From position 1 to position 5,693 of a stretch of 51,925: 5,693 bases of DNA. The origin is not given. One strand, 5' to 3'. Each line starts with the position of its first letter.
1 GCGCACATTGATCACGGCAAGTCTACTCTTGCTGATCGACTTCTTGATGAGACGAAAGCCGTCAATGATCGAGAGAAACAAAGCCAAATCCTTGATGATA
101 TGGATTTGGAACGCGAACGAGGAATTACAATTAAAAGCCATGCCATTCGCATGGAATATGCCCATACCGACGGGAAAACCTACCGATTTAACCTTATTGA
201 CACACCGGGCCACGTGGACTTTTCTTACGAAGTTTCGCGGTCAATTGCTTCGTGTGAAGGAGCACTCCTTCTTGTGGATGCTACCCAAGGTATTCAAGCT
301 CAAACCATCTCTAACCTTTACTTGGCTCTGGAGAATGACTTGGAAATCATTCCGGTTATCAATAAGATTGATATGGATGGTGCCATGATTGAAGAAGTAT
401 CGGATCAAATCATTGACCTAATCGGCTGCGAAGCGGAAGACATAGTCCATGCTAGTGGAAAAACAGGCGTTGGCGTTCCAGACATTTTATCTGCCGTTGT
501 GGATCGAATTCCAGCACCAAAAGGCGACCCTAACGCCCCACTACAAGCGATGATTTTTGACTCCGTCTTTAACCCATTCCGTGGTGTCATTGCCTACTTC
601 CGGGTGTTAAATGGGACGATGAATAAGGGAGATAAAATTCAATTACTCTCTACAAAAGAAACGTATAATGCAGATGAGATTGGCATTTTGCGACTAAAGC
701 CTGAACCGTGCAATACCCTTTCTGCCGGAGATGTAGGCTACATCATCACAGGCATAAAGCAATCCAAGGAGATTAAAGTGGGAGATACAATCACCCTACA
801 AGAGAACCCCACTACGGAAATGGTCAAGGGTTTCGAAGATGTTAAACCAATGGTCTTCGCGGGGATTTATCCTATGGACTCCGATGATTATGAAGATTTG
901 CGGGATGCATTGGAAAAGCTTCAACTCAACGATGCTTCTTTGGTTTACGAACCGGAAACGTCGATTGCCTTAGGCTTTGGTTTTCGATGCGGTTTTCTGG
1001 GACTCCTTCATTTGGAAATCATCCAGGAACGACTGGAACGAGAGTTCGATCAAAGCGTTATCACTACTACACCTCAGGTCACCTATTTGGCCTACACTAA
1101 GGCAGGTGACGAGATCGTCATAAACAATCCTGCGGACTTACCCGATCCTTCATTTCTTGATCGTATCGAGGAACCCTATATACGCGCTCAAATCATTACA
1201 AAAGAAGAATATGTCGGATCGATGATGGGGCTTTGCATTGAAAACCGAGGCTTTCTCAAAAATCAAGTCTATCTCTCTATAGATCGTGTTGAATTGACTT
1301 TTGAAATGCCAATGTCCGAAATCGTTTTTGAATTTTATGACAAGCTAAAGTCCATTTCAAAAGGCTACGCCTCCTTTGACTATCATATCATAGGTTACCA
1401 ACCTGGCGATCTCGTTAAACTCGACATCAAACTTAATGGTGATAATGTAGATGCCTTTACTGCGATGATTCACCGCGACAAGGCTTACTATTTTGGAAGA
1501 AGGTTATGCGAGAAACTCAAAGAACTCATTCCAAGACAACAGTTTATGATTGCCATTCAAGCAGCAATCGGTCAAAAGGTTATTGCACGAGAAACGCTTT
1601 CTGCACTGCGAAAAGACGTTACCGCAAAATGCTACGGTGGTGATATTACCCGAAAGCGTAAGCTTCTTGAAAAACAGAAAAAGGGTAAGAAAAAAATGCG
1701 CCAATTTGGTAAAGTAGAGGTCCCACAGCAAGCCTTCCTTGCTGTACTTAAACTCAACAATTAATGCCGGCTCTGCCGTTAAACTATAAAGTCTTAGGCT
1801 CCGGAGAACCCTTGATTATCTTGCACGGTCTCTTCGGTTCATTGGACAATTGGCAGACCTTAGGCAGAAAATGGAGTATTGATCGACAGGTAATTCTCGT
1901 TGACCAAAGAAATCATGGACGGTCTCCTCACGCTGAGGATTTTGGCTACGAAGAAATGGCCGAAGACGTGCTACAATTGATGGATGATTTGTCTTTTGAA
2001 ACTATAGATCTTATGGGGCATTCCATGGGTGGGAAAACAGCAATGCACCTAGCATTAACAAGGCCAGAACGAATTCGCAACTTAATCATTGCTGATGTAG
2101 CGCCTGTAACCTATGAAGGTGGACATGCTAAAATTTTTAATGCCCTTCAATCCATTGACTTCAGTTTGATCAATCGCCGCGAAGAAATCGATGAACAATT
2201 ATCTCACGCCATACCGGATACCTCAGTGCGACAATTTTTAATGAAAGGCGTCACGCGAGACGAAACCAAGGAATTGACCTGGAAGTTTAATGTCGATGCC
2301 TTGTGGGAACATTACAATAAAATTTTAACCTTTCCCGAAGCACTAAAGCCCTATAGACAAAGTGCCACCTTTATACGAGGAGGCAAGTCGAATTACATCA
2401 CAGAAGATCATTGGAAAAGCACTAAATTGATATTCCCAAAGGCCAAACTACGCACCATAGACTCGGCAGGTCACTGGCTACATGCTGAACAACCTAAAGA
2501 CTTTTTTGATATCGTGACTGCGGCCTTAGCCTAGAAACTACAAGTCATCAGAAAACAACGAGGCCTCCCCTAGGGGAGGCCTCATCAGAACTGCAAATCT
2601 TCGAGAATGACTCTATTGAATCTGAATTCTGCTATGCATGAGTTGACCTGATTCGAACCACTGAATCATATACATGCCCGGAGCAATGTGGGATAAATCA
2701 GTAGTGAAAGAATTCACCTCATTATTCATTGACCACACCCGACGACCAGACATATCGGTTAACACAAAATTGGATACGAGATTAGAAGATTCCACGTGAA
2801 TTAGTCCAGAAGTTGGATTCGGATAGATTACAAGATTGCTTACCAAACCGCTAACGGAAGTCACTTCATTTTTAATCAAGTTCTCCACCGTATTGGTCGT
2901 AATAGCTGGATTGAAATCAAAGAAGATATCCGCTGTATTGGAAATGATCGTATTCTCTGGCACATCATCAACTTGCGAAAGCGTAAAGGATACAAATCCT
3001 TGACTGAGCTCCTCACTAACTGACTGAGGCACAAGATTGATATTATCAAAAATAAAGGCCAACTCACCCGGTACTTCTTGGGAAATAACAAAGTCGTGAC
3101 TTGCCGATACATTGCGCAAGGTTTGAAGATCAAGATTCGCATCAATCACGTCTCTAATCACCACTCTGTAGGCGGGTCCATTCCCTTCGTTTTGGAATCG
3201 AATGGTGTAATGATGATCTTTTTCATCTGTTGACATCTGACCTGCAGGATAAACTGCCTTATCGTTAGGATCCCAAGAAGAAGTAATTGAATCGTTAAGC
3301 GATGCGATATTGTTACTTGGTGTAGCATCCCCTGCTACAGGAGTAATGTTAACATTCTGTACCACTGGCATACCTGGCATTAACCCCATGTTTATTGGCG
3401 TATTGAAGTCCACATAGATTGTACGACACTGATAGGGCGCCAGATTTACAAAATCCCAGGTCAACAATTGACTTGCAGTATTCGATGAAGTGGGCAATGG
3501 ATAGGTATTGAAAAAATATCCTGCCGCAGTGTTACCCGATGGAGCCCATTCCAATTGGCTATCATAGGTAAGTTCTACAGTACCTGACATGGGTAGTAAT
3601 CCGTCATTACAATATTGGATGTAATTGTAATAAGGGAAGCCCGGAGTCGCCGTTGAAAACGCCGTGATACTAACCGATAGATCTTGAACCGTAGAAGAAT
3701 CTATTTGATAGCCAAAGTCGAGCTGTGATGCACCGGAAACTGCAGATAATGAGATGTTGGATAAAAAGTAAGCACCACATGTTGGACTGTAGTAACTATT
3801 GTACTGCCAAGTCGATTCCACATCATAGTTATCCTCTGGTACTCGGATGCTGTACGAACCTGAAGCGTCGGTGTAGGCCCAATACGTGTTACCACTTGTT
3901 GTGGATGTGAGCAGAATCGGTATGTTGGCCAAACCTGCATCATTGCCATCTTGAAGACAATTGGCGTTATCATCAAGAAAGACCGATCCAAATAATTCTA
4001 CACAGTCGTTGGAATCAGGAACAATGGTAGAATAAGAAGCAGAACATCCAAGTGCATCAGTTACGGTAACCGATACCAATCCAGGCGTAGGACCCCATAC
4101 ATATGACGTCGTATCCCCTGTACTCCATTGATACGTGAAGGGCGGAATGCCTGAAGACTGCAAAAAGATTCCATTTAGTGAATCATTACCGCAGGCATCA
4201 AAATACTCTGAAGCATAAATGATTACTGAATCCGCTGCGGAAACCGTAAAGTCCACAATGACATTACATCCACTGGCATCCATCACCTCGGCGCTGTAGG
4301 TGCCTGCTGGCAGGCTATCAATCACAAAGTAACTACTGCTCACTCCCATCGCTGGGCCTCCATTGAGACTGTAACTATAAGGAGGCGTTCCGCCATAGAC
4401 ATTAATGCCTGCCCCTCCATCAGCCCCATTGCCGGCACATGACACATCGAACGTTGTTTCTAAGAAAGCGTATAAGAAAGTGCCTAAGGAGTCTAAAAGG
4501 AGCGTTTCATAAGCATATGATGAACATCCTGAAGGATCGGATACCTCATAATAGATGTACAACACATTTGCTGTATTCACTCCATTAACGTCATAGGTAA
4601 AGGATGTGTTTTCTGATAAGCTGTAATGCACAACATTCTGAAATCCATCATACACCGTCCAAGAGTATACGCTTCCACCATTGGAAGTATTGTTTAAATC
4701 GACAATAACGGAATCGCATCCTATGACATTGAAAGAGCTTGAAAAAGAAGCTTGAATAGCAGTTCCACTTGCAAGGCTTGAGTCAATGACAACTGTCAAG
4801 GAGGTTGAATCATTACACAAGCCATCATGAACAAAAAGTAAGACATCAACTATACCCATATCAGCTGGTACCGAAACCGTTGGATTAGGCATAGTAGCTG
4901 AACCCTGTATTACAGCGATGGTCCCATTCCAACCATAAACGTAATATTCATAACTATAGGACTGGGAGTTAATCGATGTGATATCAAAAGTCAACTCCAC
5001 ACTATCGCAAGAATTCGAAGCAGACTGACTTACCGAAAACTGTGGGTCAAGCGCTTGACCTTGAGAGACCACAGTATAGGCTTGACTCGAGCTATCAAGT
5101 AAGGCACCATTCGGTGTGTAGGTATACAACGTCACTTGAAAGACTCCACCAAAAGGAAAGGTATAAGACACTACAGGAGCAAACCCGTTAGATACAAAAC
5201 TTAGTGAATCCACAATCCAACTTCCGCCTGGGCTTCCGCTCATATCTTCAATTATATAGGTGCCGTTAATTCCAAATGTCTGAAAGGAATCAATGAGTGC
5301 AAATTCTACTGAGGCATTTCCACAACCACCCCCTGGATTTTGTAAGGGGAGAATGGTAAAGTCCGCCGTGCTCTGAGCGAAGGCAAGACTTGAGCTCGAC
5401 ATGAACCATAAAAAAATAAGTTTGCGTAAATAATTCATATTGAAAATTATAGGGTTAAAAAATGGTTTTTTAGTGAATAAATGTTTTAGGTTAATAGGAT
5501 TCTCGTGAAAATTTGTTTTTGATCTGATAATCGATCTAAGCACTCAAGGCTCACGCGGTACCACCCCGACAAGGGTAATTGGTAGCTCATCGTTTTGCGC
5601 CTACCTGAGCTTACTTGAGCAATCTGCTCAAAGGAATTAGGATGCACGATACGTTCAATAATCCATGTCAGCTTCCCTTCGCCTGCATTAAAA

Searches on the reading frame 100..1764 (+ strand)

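Call 9: search_protein_families(library=pfam, proteins=[window:100-1764:+], max_evalue=0.001)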
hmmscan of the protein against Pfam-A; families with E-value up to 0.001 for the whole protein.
window:100-1764:+ (554 aa): 6 families
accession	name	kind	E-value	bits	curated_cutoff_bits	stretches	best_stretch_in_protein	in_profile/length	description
PF06421.17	LepA_C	-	1.9e-49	166.7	29.7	1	445-551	1-107/107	GTP-binding protein LepA C-terminus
PF00009.33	GTP_EFTU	-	5.5e-38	130.9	26.5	1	1-138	47-187/188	Elongation factor Tu GTP binding domain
PF00679.30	EFG_C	-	4e-18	65.7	27.9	1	356-442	2-87/89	Elongation factor G C-terminus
PF03144.31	GTP_EFTU_D2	-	1.3e-13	51.6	30.3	1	162-232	1-73/73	Elongation factor Tu domain 2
PF22042.2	EF-G_D2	-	1e-06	29.2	27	1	147-213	1-66/84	Elongation factor G domain 2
PF14492.12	EFG_III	-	1.6e-06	28.5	27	1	249-322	3-73/75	Elongation Factor G, domain III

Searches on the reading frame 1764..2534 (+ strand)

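Call 9: search_protein_families(library=pfam, proteins=[window:1764-2534:+], max_evalue=0.001)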
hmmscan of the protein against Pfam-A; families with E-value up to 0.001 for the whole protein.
window:1764-2534:+ (256 aa): 7 families
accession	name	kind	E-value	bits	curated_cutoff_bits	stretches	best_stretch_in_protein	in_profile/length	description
PF00561.26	Abhydrolase_1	-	2.9e-28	99.6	25.8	1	16-243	2-244/245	alpha/beta hydrolase fold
PF12697.13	Abhydrolase_6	-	4.2e-19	70.5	26.3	1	17-249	1-216/217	Alpha/beta hydrolase family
PF07819.20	PGAP1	-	3.4e-10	40.5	24.3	1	13-173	3-184/233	PGAP1-like alpha/beta domain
PF12146.15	Hydrolase_4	-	1.4e-09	38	27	1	17-166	7-151/239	Serine aminopeptidase, S33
PF00975.26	Thioesterase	-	3.8e-07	31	26.4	1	16-114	2-104/226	Thioesterase domain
PF00756.26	Esterase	-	7.2e-06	26.4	22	1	82-214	118-198/251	Putative esterase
PF05057.20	DUF676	-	7.2e-05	22.8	20.3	1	18-117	9-118/217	Putative serine esterase (DUF676)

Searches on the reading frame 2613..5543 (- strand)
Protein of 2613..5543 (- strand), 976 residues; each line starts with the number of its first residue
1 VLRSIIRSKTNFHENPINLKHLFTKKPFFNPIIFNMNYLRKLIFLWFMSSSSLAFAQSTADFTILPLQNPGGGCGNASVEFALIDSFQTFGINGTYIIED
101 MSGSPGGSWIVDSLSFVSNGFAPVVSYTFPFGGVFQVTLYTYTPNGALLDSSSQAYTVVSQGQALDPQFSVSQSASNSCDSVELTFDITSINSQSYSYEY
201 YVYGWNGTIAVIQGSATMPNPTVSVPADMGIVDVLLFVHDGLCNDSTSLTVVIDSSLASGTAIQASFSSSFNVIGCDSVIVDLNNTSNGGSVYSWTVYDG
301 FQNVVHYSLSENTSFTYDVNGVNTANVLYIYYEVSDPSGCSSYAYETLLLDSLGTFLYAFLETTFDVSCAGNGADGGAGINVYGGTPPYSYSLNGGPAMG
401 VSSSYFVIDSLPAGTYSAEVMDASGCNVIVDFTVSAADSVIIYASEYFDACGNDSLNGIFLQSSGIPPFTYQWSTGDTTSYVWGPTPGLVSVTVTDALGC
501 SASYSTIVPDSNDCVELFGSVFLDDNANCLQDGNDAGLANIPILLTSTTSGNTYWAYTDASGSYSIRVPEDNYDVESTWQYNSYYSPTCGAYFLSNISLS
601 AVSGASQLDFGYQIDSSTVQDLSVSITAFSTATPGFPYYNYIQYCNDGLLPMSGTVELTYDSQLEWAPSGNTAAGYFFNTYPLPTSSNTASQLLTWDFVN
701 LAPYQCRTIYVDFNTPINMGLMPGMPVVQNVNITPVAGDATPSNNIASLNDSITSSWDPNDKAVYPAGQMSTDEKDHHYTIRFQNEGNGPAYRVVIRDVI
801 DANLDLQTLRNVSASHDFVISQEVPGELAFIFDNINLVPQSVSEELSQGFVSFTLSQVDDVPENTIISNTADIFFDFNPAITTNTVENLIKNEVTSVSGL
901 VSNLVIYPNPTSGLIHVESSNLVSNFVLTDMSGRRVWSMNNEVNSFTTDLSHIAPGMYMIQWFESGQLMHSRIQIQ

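Call 9: search_protein_families(library=pfam, proteins=[window:2613-5543:-], max_evalue=0.001)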
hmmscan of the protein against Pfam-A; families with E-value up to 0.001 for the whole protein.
window:2613-5543:- (976 aa): 5 families
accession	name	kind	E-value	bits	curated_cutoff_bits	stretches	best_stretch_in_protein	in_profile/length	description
PF24595.1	DUF7619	-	6.8e-39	133.4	27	1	758-888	1-132/133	Domain of unknown function (DUF7619)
PF18962.6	Por_Secre_tail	-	7.1e-09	36.3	27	1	906-967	1-67/75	Secretion system C-terminal sorting domain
PF13573.12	SprB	-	6.4e-07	29.4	28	1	362-396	2-35/37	SprB repeat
PF13620.12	CarboxypepD_reg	-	2.7e-06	28.1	32.3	1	532-576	8-53/82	Carboxypeptidase regulatory-like domain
PF17210.9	SdrD_B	-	3.8e-05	24.3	29.7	1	520-579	6-66/112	SdrD B-like domain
